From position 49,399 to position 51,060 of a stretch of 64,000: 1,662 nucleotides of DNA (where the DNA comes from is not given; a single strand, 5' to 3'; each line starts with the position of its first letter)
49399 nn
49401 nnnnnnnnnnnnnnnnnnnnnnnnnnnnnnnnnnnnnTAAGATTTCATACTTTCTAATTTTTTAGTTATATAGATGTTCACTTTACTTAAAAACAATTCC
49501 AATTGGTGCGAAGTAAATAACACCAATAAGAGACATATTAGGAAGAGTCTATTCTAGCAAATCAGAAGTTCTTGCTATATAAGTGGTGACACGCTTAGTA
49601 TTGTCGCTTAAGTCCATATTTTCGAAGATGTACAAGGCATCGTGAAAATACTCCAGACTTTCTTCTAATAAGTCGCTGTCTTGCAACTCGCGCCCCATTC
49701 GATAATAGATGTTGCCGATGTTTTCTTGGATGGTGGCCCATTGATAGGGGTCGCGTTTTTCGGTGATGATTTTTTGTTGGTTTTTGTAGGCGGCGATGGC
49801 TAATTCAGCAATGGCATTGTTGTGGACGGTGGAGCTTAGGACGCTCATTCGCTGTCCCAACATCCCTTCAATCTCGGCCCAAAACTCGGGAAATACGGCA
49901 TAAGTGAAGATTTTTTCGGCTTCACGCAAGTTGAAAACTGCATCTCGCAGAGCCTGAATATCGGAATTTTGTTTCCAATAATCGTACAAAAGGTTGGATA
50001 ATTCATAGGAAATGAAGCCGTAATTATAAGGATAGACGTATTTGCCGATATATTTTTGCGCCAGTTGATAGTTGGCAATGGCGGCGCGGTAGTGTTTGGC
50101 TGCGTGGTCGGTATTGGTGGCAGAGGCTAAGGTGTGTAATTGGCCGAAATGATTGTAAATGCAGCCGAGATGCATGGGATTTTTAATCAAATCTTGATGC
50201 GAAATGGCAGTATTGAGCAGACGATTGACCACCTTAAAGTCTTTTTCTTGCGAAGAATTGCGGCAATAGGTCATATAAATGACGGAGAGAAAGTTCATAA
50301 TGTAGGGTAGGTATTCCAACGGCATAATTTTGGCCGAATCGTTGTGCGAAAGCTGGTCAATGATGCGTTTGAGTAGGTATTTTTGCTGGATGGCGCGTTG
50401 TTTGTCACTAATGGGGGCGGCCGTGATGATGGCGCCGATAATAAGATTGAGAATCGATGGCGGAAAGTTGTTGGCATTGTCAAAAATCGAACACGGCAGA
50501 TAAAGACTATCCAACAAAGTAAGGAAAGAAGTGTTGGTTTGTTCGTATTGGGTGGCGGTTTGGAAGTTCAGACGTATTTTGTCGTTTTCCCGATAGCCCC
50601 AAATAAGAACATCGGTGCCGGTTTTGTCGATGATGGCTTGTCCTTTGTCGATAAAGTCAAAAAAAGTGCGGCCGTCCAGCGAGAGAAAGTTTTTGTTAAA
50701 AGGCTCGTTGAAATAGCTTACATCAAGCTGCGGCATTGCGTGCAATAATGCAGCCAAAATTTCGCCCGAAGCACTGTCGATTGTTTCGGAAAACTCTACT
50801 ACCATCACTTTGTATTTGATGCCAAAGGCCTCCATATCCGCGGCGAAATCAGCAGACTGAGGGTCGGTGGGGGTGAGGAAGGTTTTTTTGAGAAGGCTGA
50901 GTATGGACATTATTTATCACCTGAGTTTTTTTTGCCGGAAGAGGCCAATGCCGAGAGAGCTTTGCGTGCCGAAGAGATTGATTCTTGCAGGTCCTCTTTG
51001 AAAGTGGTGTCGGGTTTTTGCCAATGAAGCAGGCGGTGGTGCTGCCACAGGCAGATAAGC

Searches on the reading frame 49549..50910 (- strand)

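Call 32: search_protein_families(library=pfam, proteins=[window:49549-50910:-], max_evalue=0.001)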
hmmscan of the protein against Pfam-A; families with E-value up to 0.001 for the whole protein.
window:49549-50910:- (453 aa): 0 families

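Call 67: search_protein_families(library=pfam, proteins=[window:49549-50910:-], max_evalue=0.1)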
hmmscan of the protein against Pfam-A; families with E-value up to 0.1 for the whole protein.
window:49549-50910:- (453 aa): 1 family
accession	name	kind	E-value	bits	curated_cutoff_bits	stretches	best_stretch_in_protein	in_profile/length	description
PF13424.12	TPR_12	-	0.032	14.9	30.1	0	399-433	3-37/77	Tetratricopeptide repeat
